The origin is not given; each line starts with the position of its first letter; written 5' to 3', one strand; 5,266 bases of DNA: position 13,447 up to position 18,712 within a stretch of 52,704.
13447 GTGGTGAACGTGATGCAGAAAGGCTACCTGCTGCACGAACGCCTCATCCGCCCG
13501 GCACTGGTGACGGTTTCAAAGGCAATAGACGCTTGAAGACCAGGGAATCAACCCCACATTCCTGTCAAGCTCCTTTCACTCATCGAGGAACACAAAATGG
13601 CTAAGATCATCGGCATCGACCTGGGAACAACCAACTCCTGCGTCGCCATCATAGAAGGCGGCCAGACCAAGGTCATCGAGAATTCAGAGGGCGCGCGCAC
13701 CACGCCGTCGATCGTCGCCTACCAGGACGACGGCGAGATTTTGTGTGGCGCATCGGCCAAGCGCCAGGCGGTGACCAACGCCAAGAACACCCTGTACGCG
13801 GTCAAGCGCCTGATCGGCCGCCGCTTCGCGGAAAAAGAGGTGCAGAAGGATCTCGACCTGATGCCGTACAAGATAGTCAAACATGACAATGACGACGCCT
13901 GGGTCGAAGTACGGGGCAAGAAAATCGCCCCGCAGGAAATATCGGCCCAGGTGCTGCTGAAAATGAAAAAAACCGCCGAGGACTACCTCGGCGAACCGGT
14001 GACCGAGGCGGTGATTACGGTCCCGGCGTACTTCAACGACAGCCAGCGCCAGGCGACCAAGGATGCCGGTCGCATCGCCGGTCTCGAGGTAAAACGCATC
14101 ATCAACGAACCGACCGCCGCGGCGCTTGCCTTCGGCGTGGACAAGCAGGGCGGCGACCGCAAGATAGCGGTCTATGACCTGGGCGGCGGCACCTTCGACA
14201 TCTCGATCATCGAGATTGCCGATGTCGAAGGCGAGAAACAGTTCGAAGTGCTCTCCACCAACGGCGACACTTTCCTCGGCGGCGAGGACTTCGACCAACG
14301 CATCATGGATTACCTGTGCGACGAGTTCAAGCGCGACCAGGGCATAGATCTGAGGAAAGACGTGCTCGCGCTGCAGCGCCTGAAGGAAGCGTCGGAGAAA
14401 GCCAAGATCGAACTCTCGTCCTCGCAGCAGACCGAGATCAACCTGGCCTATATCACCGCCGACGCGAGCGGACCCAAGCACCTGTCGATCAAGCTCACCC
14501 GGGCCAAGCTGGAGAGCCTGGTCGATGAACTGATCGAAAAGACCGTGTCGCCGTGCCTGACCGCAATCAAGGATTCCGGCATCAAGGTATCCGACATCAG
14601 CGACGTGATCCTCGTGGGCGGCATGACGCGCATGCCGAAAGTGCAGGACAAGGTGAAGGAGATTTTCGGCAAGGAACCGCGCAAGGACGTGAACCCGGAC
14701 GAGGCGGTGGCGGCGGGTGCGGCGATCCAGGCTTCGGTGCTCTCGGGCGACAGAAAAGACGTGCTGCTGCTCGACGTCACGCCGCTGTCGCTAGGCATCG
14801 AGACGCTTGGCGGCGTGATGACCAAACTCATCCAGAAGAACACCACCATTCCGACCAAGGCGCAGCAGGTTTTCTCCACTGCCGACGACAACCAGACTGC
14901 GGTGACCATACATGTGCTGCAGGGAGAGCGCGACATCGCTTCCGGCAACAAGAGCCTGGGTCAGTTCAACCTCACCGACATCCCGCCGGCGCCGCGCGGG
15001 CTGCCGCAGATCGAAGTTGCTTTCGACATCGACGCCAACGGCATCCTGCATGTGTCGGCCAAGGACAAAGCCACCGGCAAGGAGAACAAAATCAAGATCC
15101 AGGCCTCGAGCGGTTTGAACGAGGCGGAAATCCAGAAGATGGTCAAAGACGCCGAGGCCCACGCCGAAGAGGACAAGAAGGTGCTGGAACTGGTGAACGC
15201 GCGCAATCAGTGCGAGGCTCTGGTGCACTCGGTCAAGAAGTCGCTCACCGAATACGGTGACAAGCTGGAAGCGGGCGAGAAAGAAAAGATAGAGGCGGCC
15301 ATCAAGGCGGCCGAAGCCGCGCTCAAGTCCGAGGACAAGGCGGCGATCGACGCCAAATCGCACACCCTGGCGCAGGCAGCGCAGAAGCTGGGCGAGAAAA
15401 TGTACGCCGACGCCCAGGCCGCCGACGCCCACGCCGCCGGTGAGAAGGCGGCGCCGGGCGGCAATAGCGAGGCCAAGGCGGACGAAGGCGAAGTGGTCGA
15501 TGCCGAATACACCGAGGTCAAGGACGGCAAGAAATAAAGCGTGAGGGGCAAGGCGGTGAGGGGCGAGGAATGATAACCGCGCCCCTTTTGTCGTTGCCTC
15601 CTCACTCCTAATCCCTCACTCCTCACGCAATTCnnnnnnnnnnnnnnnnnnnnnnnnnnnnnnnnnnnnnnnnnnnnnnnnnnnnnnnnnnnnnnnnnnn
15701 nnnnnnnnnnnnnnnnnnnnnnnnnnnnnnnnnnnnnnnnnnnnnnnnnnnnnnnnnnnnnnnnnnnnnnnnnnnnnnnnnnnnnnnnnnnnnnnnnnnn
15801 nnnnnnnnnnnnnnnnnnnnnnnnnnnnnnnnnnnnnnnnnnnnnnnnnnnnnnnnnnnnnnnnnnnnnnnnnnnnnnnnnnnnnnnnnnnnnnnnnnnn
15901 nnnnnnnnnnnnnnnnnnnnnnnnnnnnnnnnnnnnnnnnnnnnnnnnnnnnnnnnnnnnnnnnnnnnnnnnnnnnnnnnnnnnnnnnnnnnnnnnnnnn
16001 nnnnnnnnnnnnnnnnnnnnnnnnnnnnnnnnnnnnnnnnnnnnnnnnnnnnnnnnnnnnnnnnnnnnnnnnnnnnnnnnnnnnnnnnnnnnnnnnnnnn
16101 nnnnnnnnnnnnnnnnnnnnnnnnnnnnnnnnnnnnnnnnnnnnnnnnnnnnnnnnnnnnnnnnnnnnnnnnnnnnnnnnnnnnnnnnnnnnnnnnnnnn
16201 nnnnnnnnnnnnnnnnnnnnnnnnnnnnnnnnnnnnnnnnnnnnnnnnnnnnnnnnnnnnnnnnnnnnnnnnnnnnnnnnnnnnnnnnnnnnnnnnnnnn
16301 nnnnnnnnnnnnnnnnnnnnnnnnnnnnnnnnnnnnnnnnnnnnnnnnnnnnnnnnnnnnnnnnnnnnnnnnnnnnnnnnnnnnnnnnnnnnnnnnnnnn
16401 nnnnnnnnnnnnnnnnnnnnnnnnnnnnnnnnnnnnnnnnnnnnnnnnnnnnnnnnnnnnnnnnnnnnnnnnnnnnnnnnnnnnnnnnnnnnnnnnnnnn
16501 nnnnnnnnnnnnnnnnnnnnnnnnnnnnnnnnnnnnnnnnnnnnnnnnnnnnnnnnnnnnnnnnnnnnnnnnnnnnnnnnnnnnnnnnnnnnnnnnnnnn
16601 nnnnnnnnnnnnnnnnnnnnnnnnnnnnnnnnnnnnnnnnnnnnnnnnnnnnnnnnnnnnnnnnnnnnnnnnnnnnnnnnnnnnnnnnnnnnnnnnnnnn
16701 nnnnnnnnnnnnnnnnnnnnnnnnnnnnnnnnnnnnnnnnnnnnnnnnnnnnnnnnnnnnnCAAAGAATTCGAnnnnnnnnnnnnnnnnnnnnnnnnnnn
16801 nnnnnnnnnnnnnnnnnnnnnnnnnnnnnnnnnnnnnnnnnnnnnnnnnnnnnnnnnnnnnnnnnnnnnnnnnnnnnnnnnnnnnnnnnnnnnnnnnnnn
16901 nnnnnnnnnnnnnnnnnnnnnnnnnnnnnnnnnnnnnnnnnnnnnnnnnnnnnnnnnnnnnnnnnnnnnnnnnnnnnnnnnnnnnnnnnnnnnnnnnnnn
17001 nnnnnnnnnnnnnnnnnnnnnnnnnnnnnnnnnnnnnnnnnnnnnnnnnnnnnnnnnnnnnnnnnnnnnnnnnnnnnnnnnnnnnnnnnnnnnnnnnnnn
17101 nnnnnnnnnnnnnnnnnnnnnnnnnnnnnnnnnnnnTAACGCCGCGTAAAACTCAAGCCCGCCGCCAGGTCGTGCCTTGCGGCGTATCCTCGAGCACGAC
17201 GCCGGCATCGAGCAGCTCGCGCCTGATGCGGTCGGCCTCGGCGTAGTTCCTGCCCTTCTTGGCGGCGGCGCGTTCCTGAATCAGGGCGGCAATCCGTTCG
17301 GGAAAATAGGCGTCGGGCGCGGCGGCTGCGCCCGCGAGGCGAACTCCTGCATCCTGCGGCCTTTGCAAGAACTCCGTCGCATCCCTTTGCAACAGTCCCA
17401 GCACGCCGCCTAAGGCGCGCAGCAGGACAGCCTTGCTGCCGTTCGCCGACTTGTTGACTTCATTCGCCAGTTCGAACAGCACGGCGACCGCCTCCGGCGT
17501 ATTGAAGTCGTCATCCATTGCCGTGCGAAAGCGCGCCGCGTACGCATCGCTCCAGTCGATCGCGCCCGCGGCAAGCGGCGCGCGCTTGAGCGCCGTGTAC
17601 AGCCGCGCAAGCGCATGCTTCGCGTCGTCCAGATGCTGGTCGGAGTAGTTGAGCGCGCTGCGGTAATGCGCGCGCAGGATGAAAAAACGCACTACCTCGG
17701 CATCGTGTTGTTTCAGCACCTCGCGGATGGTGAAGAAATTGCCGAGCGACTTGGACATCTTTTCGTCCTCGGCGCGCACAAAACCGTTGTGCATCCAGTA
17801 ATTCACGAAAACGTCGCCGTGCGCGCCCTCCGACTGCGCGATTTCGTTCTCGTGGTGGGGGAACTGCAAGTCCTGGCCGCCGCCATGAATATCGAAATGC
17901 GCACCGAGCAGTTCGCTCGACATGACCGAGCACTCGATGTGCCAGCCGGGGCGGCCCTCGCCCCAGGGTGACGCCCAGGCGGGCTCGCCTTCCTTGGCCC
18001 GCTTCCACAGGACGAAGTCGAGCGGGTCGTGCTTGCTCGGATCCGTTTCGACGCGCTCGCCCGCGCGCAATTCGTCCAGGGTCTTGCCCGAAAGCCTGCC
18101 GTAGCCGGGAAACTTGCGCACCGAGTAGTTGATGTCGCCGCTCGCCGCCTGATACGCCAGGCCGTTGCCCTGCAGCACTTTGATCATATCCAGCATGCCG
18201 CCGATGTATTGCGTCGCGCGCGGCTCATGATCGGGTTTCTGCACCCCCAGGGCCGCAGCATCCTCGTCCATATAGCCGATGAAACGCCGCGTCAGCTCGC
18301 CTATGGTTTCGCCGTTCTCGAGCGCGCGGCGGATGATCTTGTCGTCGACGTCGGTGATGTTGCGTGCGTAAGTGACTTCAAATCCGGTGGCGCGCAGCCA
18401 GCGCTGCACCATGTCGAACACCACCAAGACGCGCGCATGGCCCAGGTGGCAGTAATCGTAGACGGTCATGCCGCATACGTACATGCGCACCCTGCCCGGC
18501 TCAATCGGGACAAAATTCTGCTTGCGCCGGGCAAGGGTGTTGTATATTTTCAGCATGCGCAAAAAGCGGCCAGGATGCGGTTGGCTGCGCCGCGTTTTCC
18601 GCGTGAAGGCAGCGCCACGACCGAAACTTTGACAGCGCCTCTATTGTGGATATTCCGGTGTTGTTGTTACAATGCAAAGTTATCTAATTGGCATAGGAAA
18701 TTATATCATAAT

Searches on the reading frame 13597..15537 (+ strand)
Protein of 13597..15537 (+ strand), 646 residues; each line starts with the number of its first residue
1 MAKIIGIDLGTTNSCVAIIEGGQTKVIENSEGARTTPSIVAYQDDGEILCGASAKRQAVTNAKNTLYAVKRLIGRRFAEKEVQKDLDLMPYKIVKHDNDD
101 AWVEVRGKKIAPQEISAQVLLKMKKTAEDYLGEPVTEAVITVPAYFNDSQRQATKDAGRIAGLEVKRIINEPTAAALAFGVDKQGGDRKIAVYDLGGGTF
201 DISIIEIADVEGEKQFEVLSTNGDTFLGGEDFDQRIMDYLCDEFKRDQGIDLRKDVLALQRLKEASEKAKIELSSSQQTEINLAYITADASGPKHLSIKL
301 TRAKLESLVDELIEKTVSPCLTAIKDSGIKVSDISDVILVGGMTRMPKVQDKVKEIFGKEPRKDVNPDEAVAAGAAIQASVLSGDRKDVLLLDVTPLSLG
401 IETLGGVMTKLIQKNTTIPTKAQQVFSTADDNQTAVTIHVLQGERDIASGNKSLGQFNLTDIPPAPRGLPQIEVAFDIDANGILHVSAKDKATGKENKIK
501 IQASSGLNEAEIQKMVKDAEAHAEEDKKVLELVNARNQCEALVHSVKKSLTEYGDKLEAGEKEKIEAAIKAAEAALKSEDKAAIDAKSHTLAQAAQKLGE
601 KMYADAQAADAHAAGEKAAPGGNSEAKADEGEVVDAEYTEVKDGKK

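Call 10: search_protein_families(library=ncbifam, proteins=[window:13597-15537:+])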
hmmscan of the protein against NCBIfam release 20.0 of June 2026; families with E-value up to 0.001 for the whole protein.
window:13597-15537:+ (646 aa): 14 families
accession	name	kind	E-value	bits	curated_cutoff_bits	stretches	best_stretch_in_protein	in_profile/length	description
NF001413.0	PRK00290.1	equivalog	0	1030.9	648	1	1-643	1-623/625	molecular chaperone DnaK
TIGR02350.1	prok_dnaK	equivalog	4.2e-286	950.1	822.55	1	3-603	1-595/596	molecular chaperone DnaK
NF009947.0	PRK13411.1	equivalog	5e-249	827.8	1002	1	1-617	1-614/662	molecular chaperone DnaK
NF009946.0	PRK13410.1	equivalog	1.9e-233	776.5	1019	1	1-609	1-608/669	molecular chaperone DnaK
NF003520.0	PRK05183.1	subfamily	2.9e-186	620.5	620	1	4-602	21-604/621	Fe-S protein assembly chaperone HscA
TIGR01991.1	HscA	equivalog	8.4e-186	619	708.55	1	5-601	2-583/600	Fe-S protein assembly chaperone HscA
NF002399.0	PRK01433.1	equivalog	2.8e-124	415.9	743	1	4-597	21-572/595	Fe-S protein assembly chaperone HscA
NF008673.0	PRK11678.1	equivalog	4.6e-18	65.3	331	2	115-235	129-258/450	molecular chaperone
NF011660.0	PRK15080.1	equivalog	8.6e-13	48.1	182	1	117-209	76-162/277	ethanolamine utilization protein EutJ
TIGR02529.1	EutJ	subfamily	4.3e-12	46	152.1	1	117-210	43-130/239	ethanolamine utilization protein EutJ family protein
NF010539.0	PRK13927.1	subfamily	4.2e-11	42.3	293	1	111-375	74-322/339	rod shape-determining protein MreB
TIGR00904.1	mreB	subfamily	7.6e-09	35.1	365.75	1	137-249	100-202/334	MreB/Mrl family cell shape determining protein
NF010540.1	PRK13929.1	exception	2e-07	30.4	515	1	110-378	71-323/334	rod-share determining protein MreBH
TIGR01174.1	ftsA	equivalog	0.00012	21.3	175.85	0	263-362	243-343/371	cell division protein FtsA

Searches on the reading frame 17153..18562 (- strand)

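Call 10: search_protein_families(library=ncbifam, proteins=[window:17153-18562:-])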
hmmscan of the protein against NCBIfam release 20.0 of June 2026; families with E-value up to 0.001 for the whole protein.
window:17153-18562:- (469 aa): 15 families
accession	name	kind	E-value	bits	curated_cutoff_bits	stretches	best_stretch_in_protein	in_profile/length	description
TIGR00435.1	cysS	equivalog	6.3e-164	546.4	340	1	4-468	1-465/466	cysteine--tRNA ligase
NF011108.0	PRK14536.1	equivalog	3.6e-110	369.1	780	2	4-325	3-337/490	cysteine--tRNA ligase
TIGR03447.1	mycothiol_MshC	equivalog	4.8e-89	299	485.1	1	2-389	16-408/411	cysteine--1-D-myo-inosityl 2-amino-2-deoxy-alpha-D-glucopyranoside ligase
NF011107.0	PRK14534.1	equivalog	9.4e-65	219.4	744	1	3-468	2-480/481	cysteine--tRNA ligase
NF008957.0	PRK12300.1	subfamily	4.7e-12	44.7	677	1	259-327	617-686/946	leucine--tRNA ligase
TIGR00398.1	metG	equivalog_domain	3.1e-10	39.4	336.35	1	258-299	317-358/530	methionine--tRNA ligase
NF008900.0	PRK12267.1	equivalog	3.2e-10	39.1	598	1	258-298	289-329/648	methionine--tRNA ligase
TIGR00395.1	leuS_arch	equivalog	2.2e-09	35.9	648.5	1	258-327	610-680/938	leucine--tRNA ligase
NF009687.0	PRK13208.1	equivalog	2.4e-09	36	738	1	254-327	519-593/801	valine--tRNA ligase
TIGR00396.1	leuS_bact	equivalog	1.1e-08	33.7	548.4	1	261-327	598-665/843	leucine--tRNA ligase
TIGR00392.1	ileS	equivalog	3.6e-08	32.1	621.4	1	258-321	600-664/861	isoleucine--tRNA ligase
TIGR00422.1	valS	equivalog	3.4e-07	28.7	612.1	1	258-326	515-585/863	valine--tRNA ligase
NF001100.0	PRK00133.1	equivalog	2.6e-06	26.3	587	1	257-298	319-361/676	methionine--tRNA ligase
NF004349.1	PRK05729.1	equivalog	1.7e-05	23.2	704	0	257-326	505-575/860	valine--tRNA ligase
TIGR00467.1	lysS_arch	equivalog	0.00048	18.7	147.55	0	263-309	269-315/515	lysine--tRNA ligase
